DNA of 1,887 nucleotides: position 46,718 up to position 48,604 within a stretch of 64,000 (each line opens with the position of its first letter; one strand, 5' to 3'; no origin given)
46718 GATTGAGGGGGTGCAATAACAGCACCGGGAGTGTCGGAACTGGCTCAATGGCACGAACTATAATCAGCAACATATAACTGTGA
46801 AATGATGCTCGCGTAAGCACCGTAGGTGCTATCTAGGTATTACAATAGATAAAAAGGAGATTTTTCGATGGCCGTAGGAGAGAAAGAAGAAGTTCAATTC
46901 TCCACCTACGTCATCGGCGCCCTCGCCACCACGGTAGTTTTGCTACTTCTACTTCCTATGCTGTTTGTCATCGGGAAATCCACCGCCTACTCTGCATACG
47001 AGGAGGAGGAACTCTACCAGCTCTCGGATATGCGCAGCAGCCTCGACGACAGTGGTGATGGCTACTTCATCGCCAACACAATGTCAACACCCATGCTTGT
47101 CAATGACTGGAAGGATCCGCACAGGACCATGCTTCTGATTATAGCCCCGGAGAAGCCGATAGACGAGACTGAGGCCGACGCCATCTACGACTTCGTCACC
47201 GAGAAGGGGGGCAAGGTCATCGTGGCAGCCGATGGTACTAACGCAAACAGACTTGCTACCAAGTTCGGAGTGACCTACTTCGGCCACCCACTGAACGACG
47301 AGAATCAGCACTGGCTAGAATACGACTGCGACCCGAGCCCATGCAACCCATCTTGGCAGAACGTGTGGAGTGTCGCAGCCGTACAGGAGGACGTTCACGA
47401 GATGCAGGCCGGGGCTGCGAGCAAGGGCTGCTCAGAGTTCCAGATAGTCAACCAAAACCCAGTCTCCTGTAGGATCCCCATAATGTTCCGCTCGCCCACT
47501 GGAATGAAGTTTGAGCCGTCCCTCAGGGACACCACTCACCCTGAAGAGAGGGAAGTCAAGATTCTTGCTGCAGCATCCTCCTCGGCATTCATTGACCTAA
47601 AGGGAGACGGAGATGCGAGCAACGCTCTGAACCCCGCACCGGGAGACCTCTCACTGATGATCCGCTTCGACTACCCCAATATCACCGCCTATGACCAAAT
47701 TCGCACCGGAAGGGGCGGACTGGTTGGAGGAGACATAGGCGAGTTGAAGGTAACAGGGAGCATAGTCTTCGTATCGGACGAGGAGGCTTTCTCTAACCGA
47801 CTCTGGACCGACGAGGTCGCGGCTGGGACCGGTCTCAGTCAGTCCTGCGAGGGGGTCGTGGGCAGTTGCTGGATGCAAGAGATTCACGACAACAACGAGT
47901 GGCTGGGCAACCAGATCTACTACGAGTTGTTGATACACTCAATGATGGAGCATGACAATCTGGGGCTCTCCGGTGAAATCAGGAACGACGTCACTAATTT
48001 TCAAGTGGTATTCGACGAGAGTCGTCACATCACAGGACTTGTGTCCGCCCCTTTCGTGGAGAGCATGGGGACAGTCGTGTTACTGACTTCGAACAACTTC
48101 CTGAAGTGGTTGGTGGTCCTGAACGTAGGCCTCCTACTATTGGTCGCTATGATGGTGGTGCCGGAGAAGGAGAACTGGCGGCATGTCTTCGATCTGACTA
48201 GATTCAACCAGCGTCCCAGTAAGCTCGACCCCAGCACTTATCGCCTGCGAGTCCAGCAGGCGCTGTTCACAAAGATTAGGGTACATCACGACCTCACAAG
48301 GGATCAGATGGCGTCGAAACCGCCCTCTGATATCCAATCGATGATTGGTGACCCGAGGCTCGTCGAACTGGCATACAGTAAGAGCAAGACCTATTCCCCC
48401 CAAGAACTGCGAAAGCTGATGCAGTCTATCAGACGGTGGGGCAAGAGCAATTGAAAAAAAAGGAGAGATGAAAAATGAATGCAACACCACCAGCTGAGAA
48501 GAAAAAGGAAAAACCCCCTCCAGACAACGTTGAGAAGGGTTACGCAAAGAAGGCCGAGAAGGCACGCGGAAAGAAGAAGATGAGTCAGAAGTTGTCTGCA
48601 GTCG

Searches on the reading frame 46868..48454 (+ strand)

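Call 50: search_protein_families(library=pfam, proteins=[window:46868-48454:+], max_evalue=0.001)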
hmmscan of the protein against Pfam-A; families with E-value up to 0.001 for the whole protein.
window:46868-48454:+ (528 aa): 2 families
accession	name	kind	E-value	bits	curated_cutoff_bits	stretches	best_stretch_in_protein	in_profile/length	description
PF14258.12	DUF4350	-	3.2e-06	28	30.4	1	83-146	36-96/181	Domain of unknown function (DUF4350)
PF09822.16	ABC_transp_aux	-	1.8e-05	24.6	34.7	1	88-126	48-85/288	ABC-type uncharacterized transport system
